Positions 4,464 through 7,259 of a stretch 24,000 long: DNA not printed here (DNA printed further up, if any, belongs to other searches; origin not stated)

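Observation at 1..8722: Low-GC, translationally coupled four-gene cassette ending in a giant zinc-ribbon DEAH helicase: candidate uncharacterised anti-MGE system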

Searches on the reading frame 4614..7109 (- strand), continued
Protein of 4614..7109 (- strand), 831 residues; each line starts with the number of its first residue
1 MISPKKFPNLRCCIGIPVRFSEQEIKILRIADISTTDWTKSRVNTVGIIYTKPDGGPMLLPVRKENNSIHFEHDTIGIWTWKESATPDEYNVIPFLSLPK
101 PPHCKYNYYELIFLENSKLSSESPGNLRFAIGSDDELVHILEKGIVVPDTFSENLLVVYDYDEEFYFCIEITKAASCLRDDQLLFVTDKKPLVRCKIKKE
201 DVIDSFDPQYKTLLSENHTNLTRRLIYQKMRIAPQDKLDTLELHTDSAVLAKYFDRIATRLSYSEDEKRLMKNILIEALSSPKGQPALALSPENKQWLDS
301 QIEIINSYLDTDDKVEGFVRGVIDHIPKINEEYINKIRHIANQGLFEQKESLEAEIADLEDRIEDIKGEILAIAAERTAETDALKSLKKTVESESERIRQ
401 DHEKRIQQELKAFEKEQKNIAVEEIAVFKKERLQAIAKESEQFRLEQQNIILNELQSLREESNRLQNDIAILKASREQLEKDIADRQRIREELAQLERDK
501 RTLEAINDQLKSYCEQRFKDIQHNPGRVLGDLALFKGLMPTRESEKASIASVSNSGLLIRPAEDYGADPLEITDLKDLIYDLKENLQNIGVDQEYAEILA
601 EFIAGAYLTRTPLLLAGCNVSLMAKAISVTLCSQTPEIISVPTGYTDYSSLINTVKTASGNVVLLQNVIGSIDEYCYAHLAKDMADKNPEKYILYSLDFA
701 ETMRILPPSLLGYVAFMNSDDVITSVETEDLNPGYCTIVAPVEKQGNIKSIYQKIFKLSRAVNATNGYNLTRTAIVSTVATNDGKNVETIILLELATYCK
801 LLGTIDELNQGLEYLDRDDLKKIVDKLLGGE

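Call 51: find_homologous_proteins(query=window:4617-7109:-, max_evalue=0.001)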
Query window:4617-7109:- (831 aa): 15 proteins with E <= 0.001 among 8000 candidates.
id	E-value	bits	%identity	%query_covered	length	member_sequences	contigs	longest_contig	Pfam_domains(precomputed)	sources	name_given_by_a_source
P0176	0.0e+0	1842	100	100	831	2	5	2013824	-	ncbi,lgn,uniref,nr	ncbi:coiled-coil domain-containing protein [Methanoculleus sp. 7T]|uniref:hypothetical protein n=1 T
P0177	0.0e+0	1546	84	100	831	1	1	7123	-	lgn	-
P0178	0.0e+0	1359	73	100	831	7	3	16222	-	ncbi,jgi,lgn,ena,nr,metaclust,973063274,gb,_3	ncbi:MAG: hypothetical protein XD88_0702 [Methanocalculus sp. 52_23]|nr:MAG: hypothetical protein XD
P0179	0.0e+0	1180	64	100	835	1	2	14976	-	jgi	-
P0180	0.0e+0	1172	64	100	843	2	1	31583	-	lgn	-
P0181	0.0e+0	1139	62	100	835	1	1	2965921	-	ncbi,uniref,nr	ncbi:hypothetical protein E2N92_07370 [Methanofollis formosanus]|uniref:Uncharacterized protein n=1 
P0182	0.0e+0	1136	62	100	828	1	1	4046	-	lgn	-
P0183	0.0e+0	1123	62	100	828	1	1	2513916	-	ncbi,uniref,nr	ncbi:hypothetical protein L1S32_02145 [Methanogenium sp. S4BF]|uniref:hypothetical protein n=1 Tax=M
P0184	0.0e+0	1122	62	100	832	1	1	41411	-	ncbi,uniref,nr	ncbi:hypothetical protein [Methanogenium sp. MK-MG]|uniref:hypothetical protein n=1 Tax=Methanogeniu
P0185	0.0e+0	1114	62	100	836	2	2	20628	-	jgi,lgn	jgi:hypothetical protein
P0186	0.0e+0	1108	60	100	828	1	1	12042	-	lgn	-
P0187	0.0e+0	1106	62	98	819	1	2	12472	-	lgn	-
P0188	0.0e+0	1106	62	100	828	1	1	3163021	-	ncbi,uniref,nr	ncbi:hypothetical protein [Methanoplanus endosymbiosus]|uniref:Uncharacterized protein n=1 Tax=Metha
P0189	0.0e+0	1091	61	100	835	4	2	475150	-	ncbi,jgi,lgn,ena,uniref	ncbi:hypothetical protein [Methanofollis sp. UBA420]|jgi:DNA polymerase III delta prime subunit|unir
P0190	0.0e+0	1087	60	99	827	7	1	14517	-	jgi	-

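Call 71: search_protein_families(library=padloc, proteins=[L011:8965-14487:+, L011:4380-6053:+, L011:6040-7914:+, L013:7856-8968:+], max_evalue=0.001)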
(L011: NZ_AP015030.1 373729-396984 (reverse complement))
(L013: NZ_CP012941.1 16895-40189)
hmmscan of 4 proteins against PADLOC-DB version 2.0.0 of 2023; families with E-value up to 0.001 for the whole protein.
L011:8965-14487:+ (1841 aa): 25 families
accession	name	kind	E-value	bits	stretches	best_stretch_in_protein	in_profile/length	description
PDLC00013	DruE1|DruE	-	0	2332.1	1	9-1840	3-1774/1776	SNF2 family N-terminal domain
PDLC00014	DruE2|DruE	-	2.8e-195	649.8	4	939-1756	1029-1827/1928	SNF2 family N-terminal domain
PDLC00015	DruE2|DruE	-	1.6e-188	627.6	3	14-623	6-590/1887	SNF2 family N-terminal domain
PDLC00051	DruE4|DruE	-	6.8e-171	568.9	2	13-624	6-566/1829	SNF2 family N-terminal domain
PDLC00037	DruE3|DruE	-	1.2e-162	541.8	3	1077-1737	1033-1673/2055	SNF2 family N-terminal domain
PDLC00035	DruE3|DruE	-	1.3e-113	378.9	3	1098-1516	1050-1444/1460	SNF2 family N-terminal domain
PDLC00036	DruE3|DruE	-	8.4e-110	366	4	1111-1731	1049-1643/2023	SNF2 family N-terminal domain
PDLC02896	DpdJ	-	6.6e-24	81.7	1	112-419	178-434/1487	DpdJ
PDLC03960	SngC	-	5e-21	73.1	2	102-178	29-96/720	-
PDLC02569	DrmA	-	5.2e-16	55.6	2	1113-1170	828-885/1095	DrmA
PDLC02570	DrmA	-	7.7e-14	49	2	1115-1183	582-649/851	DrmA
PDLC02893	DpdJ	-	9.7e-14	48.3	1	113-208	182-271/876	DpdJ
PDLC02898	DpdJ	-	2.7e-12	44.3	1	113-208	182-271/506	DpdJ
PDLC02503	BrxHI|BrxHII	-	1.9e-11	41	1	1117-1163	301-347/698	BrxHI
PDLC02895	DpdJ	-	4.4e-09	31.7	1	1115-1205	1286-1377/2112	DpdJ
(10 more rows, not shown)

L011:4380-6053:+ (558 aa): 2 families
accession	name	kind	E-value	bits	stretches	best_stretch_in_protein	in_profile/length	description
PDLC00005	DruB1|DruB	-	6.3e-230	762.5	1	1-552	1-552/552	Unknown function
PDLC00004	DruB1|DruB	-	1.6e-07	28.7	1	1-79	1-78/504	Unknown function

L011:6040-7914:+ (625 aa): 10 families
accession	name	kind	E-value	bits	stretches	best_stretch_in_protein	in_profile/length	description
PDLC00006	DruC1|DruC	-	5.5e-272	901.8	1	1-623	1-623/626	Unknown function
PDLC00553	JetC2|JetC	-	2.6e-08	30.3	1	154-382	833-1049/1361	DUF3584 domain; MukB-like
PDLC00551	JetC2|JetC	-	4.5e-05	19.5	1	160-317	740-891/1365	DUF3584 domain; MukB-like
PDLC00580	JetC3|JetC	-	6e-05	19.5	1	180-323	289-432/1068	DUF3584 domain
PDLC03868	LmuB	-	0.00033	17.1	1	178-325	293-435/1035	-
PDLC00503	JetC1|JetC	-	0.00033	16.8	1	181-318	249-382/1146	DUF3584 domain; MukB-like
PDLC03863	LmuB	-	0.00038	17.3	0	150-250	203-295/610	-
PDLC03861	LmuB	-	0.00042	16.4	1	169-317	505-652/1213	-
PDLC00550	JetC2|JetC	-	0.00052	15.8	1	161-325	735-893/1355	DUF3584 domain; MukB-like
PDLC00504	JetC1|JetC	-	0.00098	15.3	0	150-312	279-440/1144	DUF3584 domain; MukB-like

L013:7856-8968:+ (371 aa): 2 families
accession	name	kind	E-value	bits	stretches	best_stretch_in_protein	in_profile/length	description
PDLC00009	DruD1|DruD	-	2.6e-153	508.2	1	5-369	1-346/347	Unknown function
PDLC00010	DruD1|DruD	-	2.3e-05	21.6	1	41-172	28-161/359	Unknown function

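Call 74: predict_structure(alignment_id=A6)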
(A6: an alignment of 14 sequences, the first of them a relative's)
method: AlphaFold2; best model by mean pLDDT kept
length: 831 residues; sequences in the alignment: 14
mean_pLDDT: 49.2   pTM: 0.27
mean pLDDT of the five models: 49.2, 48.6, 47.9, 43.8, 43.8
residues with pLDDT >= 90: 0; 70-90: 92; 50-70: 284; < 50: 455
segments of 3 or more residues with pLDDT < 50: 1-8, 37-55, 71-74, 101-166, 169-197, 200-253, 256-263, 278-347, 412-432, 524-567, 668-671, 705-707, 718-746, 751-783, 792-831
pLDDT, mean of each block of 10 residues (from residue 1): 43 70 72 54 42 57 58 55 60 64 39 41 41 43 38 43 48 36 33 45 39 33 26 26 38 44 57 54 37 43 36 38 32 35 47 69 65 54 51 53 50 41 42 50 56 61 70 71 68 70 70 62 42 32 25 28 46 69 64 61 68 59 58 62 68 74 56 64 67 59 50 52 27 26 42 41 28 41 51 44 34 38 38 30
secondary structure, 60 per line:
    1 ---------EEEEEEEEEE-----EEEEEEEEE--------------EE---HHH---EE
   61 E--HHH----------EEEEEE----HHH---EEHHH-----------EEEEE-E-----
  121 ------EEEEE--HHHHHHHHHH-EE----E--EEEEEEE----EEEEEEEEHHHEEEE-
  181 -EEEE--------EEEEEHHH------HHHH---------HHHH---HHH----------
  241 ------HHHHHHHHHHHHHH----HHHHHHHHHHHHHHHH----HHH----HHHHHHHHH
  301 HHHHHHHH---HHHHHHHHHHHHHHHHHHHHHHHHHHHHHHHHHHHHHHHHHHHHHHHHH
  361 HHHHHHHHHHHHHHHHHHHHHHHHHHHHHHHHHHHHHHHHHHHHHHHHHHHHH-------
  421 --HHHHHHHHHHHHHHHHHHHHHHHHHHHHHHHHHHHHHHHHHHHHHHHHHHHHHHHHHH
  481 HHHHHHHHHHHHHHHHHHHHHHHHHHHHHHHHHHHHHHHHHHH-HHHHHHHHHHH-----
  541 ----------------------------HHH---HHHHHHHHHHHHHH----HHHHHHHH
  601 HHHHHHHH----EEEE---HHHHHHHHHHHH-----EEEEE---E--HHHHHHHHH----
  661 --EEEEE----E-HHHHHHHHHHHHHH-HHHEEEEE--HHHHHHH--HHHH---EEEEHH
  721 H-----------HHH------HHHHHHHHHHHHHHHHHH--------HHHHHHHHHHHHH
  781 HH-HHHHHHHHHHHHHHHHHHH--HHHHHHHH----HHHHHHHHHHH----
elements in order (helices of 4 or more, strands of 3 or more residues): E10-19 E25-33 E59-61 E77-82 E109-113 E127-131 H134-143 E154-160 E165-172 E176-179 E182-185 E194-198 H208-211 H221-224 H247-260 H265-280 H292-308 H312-413 H423-523 H525-535 H575-588 H593-608 E613-616 H620-631 E637-641 H648-656 E663-667 H674-687 E692-696 H699-705 H708-711 E715-718 H742-759 H768-782 H784-802 H805-812 H817-827

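Call 75: search_protein_families(library=pfam, proteins=[L011:3131-4357:+, L012:3376-5493:-, L012:5929-7167:+, L012:7167-8990:+], max_evalue=0.01)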
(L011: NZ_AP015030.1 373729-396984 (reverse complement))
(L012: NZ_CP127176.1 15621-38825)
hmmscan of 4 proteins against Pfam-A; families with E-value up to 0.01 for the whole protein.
L011:3131-4357:+ (409 aa): 1 family
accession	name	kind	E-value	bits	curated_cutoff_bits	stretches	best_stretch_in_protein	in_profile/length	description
PF14236.12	DruA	-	7.7e-81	271.9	27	1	45-338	3-296/297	Druantia protein DruA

L012:3376-5493:- (705 aa): 1 family
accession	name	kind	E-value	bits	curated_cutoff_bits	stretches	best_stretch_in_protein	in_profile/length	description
PF14236.12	DruA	-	4.6e-34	118.4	27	2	443-630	120-296/297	Druantia protein DruA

L012:5929-7167:+ (413 aa): 0 families

L012:7167-8990:+ (608 aa): 0 families

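Call 76: search_protein_families(library=padloc, proteins=[L011:3131-4357:+, L012:3376-5493:-, L012:5929-7167:+, L012:7167-8990:+, L012:8995-14415:+], max_evalue=0.001)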
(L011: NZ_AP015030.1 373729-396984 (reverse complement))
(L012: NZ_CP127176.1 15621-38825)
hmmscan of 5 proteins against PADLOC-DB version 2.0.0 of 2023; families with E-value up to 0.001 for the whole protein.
L011:3131-4357:+ (409 aa): 2 families
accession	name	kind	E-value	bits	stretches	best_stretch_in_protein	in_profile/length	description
PDLC00002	DruA1|DruA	-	6.7e-216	715.1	1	2-399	2-400/407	DUF4338 domain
PDLC00001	DruA1|DruA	-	4.6e-28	96.1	2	165-370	419-641/675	DUF4338 domain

L012:3376-5493:- (705 aa): 2 families
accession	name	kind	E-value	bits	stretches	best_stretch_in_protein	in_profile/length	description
PDLC00001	DruA1|DruA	-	7e-148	492.1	2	304-678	259-652/675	DUF4338 domain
PDLC00002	DruA1|DruA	-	4.5e-37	126.1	2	453-671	171-374/407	DUF4338 domain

L012:5929-7167:+ (413 aa): 0 families

L012:7167-8990:+ (608 aa): 1 family
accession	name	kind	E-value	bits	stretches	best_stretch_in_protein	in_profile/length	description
PDLC00009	DruD1|DruD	-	7e-06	23.4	1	355-432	97-169/347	Unknown function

L012:8995-14415:+ (1807 aa): 25 families
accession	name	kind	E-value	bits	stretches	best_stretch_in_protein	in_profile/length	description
PDLC00013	DruE1|DruE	-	0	1568.8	1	2-1806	5-1774/1776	SNF2 family N-terminal domain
PDLC00037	DruE3|DruE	-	4.3e-184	612.9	3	1066-1751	1031-1709/2055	SNF2 family N-terminal domain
PDLC00014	DruE2|DruE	-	1.8e-182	607.3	3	136-766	182-837/1928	SNF2 family N-terminal domain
PDLC00015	DruE2|DruE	-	1.3e-176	588.1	3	135-768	171-799/1887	SNF2 family N-terminal domain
PDLC00051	DruE4|DruE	-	1.5e-172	574.4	2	3-770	5-775/1829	SNF2 family N-terminal domain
PDLC00036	DruE3|DruE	-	1.6e-124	414.8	4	1069-1713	1027-1651/2023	SNF2 family N-terminal domain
PDLC00035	DruE3|DruE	-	1.4e-122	408.7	3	280-762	222-667/1460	SNF2 family N-terminal domain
PDLC03960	SngC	-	1.4e-25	88.1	2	91-390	28-216/720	-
PDLC02896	DpdJ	-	2.5e-23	79.8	1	102-396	179-439/1487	DpdJ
PDLC02893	DpdJ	-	4.9e-17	59.1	1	101-364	181-423/876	DpdJ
PDLC02898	DpdJ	-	2.3e-14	51.1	1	103-365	183-424/506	DpdJ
PDLC02569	DrmA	-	7.9e-11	38.5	1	1110-1174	832-895/1095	DrmA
PDLC02503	BrxHI|BrxHII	-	1.1e-10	38.4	1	1110-1157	301-348/698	BrxHI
PDLC02570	DrmA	-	2.4e-10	37.4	1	1108-1174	582-647/851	DrmA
PDLC01196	Cas3d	-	1.5e-08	31.6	1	88-164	15-76/594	CAS-I-D; effector_G3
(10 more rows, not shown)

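Call 77: search_solved_structures(query=L001:9544-14883:+, max_evalue=0.001)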
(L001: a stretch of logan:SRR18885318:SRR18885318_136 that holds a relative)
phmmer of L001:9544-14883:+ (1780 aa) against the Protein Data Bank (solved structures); distinct sequences matched with E-value up to 0.001: 6.
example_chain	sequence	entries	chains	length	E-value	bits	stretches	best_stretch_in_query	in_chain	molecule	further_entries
9tu7_Y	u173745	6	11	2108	1.2e-77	264.7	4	1099-1223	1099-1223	DEAD/DEAH box helicase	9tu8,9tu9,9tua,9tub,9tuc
9wae_A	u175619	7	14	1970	1.8e-69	237.5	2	91-860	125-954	Helicase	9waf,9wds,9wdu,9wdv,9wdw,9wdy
6znp_A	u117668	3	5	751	8.9e-17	62.8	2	1105-1193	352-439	Uncharacterized ATP-dependent helicase YprA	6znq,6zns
9hcc_z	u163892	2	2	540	0.00059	20.3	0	91-175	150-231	Probable ATP-dependent RNA helicase DDX28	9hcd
6l5l_A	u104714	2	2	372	0.00064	20.2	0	95-162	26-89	Nucleolar RNA helicase 2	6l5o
6l5m_A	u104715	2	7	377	0.0007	20.1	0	95-162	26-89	Nucleolar RNA helicase 2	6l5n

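Call 79: search_solved_structures(query=A4, max_evalue=0.1)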
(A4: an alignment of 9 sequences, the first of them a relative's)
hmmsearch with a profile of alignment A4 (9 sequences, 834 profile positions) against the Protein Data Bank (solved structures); distinct sequences matched with E-value up to 0.1: 3.
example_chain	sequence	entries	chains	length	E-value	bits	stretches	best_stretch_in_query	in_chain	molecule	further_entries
4u3a_A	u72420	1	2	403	0.093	13.9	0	301-373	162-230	Endoglucanase H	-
4u5i_A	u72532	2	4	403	0.093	13.9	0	301-373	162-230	Endoglucanase H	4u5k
5byw_A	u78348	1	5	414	0.096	13.9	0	301-373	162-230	Endoglucanase H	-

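Call 95: search_protein_families(library=phrogs, proteins=[L001:14996-16144:+, window:4617-7109:-], max_evalue=0.01)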
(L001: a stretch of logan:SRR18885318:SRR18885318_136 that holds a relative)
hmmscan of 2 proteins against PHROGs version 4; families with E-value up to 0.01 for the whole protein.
L001:14996-16144:+ (383 aa): 3 families
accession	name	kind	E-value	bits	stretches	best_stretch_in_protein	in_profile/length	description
phrog_338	-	DNA, RNA and nucleotide metabolism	3e-05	24.5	1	241-318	190-271/340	HNH endonuclease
phrog_16986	-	unknown function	0.0001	22.9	1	254-321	14-80/248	-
phrog_1035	-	DNA, RNA and nucleotide metabolism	0.0006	20.7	1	269-319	174-222/271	endonuclease VII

window:4617-7109:- (831 aa): 0 families
